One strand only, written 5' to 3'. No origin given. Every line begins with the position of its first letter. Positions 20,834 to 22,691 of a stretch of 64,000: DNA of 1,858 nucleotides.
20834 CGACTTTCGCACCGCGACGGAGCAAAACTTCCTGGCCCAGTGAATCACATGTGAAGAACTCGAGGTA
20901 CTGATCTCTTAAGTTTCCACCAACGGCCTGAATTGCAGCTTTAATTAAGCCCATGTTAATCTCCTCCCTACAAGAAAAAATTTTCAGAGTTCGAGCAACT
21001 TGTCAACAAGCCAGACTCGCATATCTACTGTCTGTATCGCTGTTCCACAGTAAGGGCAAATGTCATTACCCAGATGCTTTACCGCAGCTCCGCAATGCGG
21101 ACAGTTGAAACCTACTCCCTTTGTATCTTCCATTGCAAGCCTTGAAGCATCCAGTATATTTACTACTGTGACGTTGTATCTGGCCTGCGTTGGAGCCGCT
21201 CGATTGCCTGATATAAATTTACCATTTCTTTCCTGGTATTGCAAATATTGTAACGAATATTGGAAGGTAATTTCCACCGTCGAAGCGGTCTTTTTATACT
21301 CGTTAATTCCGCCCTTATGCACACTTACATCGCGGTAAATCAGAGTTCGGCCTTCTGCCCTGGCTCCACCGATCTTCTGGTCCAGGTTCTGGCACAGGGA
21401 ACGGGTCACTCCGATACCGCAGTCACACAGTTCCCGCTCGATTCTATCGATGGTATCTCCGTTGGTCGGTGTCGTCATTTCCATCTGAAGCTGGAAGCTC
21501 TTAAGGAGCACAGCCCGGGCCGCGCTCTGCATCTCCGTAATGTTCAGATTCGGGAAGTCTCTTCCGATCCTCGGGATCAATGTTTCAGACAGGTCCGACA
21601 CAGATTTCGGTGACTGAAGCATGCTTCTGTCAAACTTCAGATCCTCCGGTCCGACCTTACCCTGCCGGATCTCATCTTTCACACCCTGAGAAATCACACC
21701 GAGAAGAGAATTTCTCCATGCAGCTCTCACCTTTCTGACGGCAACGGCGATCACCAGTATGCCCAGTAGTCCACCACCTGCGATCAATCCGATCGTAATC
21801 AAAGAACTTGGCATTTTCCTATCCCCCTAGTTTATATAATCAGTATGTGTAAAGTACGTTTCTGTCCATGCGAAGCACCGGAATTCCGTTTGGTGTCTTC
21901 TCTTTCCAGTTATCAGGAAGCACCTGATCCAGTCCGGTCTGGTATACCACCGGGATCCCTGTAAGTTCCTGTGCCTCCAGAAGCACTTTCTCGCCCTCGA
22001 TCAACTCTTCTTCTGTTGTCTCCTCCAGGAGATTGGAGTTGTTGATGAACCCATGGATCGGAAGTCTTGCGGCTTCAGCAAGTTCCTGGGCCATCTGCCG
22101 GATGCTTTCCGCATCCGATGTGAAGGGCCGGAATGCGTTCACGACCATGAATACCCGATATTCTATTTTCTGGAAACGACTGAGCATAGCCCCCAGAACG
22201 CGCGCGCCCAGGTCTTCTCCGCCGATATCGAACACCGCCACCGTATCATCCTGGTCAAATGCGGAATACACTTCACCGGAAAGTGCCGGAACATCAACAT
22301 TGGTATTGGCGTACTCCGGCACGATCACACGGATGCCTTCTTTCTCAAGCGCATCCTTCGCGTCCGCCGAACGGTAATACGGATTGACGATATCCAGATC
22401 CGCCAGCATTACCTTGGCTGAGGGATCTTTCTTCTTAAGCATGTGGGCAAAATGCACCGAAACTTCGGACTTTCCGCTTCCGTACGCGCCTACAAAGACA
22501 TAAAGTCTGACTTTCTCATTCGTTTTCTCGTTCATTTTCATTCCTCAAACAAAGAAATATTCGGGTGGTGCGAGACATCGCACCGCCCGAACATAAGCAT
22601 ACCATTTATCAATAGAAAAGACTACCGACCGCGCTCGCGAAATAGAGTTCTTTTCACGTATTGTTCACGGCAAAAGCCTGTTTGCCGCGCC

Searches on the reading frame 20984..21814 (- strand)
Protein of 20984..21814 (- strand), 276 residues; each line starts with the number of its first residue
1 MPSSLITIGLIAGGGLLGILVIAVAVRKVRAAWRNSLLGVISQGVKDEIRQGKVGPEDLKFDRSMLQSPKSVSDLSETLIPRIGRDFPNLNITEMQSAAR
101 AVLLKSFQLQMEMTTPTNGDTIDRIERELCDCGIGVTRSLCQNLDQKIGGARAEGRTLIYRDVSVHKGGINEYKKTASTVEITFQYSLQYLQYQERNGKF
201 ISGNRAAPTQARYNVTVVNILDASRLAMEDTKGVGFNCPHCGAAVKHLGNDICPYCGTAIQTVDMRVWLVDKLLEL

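Call 7: search_protein_families(library=pfam, proteins=[window:20984-21814:-])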
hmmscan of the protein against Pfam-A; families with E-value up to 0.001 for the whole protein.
window:20984-21814:- (276 aa): 0 families

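Call 69: search_protein_families(library=ncbifam, proteins=[window:20984-21814:-], max_evalue=0.01)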
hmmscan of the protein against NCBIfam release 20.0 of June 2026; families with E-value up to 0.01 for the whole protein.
window:20984-21814:- (276 aa): 1 family
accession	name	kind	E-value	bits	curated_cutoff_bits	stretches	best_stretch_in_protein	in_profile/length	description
NF002796.0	PRK02935.1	equivalog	0.0062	16.4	108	0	228-261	63-97/118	hypothetical protein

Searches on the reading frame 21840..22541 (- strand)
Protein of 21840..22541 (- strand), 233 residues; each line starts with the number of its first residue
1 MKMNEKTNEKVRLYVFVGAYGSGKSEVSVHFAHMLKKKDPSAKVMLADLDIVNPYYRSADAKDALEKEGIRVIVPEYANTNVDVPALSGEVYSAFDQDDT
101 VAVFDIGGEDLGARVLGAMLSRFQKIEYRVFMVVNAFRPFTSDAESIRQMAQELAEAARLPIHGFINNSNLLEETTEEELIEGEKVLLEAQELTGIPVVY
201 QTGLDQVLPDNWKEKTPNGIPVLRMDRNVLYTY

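Call 7: search_protein_families(library=pfam, proteins=[window:21840-22541:-])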
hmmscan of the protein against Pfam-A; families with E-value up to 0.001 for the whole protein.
window:21840-22541:- (233 aa): 1 family
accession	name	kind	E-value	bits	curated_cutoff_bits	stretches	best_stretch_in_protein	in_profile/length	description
PF01656.29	CbiA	-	5.6e-05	23.5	25.4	1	21-178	9-121/125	CobQ/CobB/MinD/ParA nucleotide binding domain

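Call 69: search_protein_families(library=ncbifam, proteins=[window:21840-22541:-], max_evalue=0.01)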
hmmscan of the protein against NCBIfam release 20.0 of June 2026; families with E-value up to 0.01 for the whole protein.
window:21840-22541:- (233 aa): 2 families
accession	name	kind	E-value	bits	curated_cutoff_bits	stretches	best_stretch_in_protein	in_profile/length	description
TIGR00959.1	ffh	equivalog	0.0028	16.6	473.2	1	8-81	96-163/428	signal recognition particle protein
NF010153.0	PRK13631.1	equivalog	0.0069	15.4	463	1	9-44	50-85/320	cobalt transporter ATP-binding subunit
